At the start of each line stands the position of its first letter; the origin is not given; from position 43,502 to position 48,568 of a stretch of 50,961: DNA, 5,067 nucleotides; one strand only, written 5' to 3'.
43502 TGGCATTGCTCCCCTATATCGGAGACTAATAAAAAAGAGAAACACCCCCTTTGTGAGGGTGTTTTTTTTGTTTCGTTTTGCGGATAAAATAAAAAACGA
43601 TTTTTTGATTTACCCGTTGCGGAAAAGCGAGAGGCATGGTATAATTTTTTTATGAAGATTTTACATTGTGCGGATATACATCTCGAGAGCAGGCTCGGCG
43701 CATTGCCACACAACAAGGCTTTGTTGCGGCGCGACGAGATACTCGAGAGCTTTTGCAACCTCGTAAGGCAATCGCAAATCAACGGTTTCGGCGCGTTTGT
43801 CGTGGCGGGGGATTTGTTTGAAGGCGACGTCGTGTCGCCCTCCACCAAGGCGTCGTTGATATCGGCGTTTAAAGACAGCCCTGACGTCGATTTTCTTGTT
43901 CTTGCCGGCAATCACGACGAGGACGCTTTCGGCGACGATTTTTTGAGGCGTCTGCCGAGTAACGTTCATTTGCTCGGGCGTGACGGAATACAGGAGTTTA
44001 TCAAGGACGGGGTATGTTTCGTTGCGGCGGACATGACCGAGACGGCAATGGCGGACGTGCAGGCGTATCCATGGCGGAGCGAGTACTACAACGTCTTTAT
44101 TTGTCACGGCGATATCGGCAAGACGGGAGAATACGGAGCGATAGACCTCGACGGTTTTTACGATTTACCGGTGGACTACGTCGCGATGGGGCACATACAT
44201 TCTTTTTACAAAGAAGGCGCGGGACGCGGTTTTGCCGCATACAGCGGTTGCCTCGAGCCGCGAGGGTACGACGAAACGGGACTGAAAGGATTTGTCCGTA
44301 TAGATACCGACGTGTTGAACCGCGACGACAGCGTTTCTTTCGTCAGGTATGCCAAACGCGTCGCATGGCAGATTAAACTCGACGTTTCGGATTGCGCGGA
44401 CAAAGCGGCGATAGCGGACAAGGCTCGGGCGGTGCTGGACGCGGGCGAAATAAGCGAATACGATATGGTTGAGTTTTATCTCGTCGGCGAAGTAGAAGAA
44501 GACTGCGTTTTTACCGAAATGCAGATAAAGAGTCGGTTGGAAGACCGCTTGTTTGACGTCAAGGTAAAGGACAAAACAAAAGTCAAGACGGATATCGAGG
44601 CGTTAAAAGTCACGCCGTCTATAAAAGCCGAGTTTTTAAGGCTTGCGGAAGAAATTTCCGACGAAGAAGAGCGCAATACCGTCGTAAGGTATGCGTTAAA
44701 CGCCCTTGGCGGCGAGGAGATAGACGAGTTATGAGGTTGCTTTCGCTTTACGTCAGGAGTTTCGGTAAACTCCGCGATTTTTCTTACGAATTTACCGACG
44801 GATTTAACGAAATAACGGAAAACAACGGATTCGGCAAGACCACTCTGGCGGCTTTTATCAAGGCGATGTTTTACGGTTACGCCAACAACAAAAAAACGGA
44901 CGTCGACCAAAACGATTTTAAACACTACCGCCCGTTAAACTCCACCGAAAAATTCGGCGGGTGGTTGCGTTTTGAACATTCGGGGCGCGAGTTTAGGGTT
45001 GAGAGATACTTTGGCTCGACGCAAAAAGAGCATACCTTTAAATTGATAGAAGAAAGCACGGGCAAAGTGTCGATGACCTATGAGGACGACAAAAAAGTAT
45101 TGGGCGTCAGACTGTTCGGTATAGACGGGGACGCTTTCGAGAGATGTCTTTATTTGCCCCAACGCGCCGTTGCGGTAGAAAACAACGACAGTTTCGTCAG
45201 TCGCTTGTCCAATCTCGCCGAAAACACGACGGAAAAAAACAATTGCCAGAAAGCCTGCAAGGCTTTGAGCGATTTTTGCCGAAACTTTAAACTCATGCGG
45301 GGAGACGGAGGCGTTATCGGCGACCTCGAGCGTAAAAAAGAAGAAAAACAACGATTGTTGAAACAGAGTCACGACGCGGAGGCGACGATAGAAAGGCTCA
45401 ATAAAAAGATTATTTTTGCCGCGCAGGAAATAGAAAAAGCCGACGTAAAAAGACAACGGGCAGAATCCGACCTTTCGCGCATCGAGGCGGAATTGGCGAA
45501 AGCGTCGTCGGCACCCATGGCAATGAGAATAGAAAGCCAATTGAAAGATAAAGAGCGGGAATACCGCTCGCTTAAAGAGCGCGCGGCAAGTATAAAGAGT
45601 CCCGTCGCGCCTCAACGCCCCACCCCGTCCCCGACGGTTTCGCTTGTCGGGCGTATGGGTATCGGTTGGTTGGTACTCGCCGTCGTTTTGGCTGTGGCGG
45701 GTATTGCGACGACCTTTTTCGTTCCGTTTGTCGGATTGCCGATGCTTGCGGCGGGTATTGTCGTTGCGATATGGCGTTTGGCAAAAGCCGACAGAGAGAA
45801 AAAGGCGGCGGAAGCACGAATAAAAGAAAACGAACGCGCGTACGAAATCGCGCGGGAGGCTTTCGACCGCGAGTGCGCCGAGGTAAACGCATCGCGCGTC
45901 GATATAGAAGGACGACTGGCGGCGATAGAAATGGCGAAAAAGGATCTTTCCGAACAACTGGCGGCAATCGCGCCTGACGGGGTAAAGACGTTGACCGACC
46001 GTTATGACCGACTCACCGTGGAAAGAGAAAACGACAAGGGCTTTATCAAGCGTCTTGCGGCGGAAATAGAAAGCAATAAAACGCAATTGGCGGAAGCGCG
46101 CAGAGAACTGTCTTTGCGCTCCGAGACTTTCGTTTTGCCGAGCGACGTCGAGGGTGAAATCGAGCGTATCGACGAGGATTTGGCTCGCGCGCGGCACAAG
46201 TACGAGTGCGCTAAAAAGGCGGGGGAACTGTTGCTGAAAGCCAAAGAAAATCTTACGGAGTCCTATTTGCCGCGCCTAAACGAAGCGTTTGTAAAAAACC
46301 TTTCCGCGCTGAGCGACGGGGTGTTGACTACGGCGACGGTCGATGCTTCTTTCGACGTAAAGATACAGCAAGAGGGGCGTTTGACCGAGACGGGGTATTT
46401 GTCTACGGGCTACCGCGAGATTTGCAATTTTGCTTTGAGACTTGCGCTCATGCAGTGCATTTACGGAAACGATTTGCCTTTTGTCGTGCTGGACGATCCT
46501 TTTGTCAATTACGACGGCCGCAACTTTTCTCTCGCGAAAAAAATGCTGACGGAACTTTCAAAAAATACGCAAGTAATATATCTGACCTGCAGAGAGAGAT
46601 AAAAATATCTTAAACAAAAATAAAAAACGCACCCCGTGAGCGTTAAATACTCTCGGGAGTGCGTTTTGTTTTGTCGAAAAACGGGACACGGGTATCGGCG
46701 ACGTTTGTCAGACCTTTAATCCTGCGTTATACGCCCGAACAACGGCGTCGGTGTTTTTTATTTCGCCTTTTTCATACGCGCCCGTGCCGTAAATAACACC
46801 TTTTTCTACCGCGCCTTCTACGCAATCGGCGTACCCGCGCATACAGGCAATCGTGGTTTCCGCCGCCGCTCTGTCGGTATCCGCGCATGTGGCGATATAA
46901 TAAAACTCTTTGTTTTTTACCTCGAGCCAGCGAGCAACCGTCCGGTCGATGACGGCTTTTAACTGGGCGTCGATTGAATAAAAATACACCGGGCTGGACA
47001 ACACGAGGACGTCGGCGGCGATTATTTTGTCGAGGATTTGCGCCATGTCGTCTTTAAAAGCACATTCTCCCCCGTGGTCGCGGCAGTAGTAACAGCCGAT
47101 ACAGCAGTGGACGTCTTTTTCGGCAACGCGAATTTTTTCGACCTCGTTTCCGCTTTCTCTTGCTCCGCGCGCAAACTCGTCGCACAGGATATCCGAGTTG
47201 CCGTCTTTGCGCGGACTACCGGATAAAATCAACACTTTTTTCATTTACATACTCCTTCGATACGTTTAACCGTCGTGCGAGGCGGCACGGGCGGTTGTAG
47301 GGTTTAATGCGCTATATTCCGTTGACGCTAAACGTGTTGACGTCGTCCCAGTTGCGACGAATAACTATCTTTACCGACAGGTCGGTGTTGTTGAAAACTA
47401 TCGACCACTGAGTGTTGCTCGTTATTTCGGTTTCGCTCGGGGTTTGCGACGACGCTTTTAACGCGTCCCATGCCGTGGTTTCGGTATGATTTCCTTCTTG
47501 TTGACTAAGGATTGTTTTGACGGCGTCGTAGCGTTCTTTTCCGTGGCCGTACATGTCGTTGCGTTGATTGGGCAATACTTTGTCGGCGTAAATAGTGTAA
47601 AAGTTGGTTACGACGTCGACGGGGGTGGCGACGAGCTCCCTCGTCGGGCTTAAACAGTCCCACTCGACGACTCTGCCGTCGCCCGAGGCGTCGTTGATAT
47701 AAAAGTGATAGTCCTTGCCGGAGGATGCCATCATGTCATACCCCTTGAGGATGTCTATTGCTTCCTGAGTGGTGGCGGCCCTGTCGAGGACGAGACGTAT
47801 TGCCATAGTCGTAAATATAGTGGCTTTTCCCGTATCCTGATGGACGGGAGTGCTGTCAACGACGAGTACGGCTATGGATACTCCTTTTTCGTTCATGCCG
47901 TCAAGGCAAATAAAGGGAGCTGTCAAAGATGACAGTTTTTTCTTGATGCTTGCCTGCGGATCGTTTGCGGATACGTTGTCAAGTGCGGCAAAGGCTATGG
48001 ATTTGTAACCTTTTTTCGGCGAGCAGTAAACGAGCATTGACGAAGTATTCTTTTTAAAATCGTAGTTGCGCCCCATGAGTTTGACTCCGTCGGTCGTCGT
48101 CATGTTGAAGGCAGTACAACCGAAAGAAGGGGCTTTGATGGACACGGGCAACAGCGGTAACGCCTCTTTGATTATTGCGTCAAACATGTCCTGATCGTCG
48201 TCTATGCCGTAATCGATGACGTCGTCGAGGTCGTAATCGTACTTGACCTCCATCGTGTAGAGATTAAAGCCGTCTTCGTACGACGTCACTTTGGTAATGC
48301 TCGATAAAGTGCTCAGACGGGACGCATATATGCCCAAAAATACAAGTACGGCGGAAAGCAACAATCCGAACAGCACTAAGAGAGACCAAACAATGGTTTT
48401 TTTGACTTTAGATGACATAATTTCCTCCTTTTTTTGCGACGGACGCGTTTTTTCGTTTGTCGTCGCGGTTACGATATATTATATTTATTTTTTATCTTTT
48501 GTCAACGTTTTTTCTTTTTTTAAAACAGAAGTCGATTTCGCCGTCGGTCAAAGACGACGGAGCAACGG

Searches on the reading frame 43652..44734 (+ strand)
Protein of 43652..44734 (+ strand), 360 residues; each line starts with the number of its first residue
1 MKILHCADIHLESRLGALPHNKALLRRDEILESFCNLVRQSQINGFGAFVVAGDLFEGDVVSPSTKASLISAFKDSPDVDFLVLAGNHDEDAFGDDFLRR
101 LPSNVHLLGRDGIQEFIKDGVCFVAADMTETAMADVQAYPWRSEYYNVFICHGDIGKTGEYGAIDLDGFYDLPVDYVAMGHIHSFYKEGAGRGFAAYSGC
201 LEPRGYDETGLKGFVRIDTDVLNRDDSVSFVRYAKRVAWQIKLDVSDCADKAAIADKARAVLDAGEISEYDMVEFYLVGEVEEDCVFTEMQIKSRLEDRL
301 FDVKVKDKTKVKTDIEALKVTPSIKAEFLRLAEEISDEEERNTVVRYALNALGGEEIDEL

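Call 11: search_protein_families(library=pfam, proteins=[window:43652-44734:+])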
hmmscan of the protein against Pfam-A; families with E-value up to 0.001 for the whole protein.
window:43652-44734:+ (360 aa): 2 families
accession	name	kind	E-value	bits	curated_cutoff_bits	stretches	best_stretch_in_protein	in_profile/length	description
PF00149.33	Metallophos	-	4.7e-12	47.2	21.5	1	1-184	1-190/191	Calcineurin-like phosphoesterase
PF12850.12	Metallophos_2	-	9.4e-05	22.9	27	1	1-208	1-142/154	Calcineurin-like phosphoesterase superfamily domain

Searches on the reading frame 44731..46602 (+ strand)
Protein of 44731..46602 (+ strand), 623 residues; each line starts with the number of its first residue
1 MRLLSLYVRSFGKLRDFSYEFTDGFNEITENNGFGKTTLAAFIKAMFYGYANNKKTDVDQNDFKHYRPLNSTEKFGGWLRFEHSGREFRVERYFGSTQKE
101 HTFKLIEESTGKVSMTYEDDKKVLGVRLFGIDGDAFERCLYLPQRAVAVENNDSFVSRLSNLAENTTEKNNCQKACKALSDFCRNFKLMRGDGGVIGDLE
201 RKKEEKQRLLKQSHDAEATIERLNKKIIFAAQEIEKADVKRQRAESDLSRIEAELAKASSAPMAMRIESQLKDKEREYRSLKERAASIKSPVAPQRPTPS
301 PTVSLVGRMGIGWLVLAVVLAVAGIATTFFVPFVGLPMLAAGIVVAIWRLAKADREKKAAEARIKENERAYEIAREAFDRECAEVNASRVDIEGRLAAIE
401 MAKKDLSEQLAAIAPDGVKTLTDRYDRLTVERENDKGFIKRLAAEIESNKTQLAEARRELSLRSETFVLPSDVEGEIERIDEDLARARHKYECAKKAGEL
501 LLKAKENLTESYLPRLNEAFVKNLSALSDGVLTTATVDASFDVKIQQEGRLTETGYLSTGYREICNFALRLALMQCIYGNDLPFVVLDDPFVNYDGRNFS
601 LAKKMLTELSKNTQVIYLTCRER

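Call 42: search_protein_families(library=pfam, proteins=[window:44731-46602:+])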
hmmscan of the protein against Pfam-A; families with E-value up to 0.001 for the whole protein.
window:44731-46602:+ (623 aa): 3 families
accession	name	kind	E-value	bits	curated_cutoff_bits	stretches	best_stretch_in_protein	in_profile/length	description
PF13476.12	AAA_23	-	1.9e-10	42.2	27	1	6-227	2-200/201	AAA domain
PF02463.25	SMC_N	-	6.5e-10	39.2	40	1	275-622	135-199/220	RecF/RecN/SMC N terminal domain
PF13175.12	AAA_15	-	2.6e-07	31.1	32.1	1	1-353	1-192/374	AAA ATPase domain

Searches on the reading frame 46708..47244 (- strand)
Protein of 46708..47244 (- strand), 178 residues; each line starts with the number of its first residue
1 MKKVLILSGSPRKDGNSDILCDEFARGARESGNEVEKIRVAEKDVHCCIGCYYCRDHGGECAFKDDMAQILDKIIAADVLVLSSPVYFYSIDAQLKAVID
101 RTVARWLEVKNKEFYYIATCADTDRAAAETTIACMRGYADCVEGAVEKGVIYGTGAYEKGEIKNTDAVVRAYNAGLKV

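Call 11: search_protein_families(library=pfam, proteins=[window:46708-47244:-])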
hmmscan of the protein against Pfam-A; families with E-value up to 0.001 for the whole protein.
window:46708-47244:- (178 aa): 2 families
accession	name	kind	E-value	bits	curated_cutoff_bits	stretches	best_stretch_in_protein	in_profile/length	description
PF03358.20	FMN_red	-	1.3e-23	83.7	24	1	3-121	2-116/152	NADPH-dependent FMN reductase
PF02525.22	Flavodoxin_2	-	1.5e-14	54.6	27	1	2-103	1-104/198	Flavodoxin-like fold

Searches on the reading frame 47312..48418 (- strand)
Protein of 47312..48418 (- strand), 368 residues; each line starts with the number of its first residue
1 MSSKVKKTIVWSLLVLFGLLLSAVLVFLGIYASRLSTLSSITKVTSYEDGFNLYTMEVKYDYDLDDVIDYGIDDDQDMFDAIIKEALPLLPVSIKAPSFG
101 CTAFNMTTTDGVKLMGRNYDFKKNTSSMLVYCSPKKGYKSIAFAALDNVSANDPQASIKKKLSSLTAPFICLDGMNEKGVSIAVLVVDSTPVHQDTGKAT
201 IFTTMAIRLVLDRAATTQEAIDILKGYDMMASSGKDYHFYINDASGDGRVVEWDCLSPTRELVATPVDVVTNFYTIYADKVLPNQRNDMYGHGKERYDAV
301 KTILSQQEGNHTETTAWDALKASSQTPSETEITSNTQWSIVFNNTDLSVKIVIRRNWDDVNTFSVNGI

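Call 11: search_protein_families(library=pfam, proteins=[window:47312-48418:-])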
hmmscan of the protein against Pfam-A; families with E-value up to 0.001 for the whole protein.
window:47312-48418:- (368 aa): 2 families
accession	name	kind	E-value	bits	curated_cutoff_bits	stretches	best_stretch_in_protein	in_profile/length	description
PF03417.21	AAT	-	3.1e-14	53.6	23.2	1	109-352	3-219/225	Acyl-coenzyme A:6-aminopenicillanic acid acyl-transferase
PF02275.23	CBAH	-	5.2e-14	53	20.4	1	101-252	1-156/316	Linear amide C-N hydrolases, choloylglycine hydrolase family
